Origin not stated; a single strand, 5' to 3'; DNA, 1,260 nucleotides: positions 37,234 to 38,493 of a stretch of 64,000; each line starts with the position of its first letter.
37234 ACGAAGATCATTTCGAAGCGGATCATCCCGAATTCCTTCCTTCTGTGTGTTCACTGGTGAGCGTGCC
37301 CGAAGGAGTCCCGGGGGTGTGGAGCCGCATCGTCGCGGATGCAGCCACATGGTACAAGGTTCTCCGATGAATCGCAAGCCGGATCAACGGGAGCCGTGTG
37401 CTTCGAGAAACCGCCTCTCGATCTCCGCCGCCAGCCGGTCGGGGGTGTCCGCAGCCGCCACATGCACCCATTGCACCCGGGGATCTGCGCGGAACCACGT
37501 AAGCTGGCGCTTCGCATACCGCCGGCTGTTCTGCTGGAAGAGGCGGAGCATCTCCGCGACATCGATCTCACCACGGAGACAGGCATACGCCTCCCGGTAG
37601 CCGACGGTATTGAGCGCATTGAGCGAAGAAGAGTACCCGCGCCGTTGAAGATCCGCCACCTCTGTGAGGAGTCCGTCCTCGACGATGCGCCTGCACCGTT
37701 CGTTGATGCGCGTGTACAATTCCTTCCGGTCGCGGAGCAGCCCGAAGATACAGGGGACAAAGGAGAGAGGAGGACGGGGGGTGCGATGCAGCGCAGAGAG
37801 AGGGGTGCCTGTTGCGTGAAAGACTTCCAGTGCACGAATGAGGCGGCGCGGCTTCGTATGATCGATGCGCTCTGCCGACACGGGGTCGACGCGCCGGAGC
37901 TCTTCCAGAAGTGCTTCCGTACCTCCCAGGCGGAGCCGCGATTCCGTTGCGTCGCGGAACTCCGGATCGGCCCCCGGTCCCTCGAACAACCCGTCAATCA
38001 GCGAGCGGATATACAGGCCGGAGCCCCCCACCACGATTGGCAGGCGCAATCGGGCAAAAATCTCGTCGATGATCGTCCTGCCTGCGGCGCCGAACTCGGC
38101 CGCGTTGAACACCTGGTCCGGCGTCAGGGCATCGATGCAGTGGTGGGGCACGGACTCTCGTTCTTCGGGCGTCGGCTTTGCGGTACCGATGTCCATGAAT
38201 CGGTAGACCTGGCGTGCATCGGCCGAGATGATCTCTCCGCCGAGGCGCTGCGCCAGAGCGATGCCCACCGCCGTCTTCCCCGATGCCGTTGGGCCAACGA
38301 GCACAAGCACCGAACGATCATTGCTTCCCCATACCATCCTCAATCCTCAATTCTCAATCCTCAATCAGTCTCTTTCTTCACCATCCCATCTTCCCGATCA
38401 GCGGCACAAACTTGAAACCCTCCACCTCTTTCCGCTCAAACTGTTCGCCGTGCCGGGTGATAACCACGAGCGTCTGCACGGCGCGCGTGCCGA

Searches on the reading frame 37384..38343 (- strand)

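Call 43: search_protein_families(library=pfam, proteins=[window:37384-38343:-], max_evalue=0.00001)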
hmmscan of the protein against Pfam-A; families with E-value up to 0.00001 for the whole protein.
window:37384-38343:- (319 aa): 2 families
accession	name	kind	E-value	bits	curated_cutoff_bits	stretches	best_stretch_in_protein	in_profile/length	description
PF01715.23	IPPT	-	1.2e-82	277.7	23.6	1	45-286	1-242/243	IPP transferase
PF01745.22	IPT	-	1.2e-07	31.8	20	1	12-65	3-56/233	Isopentenyl transferase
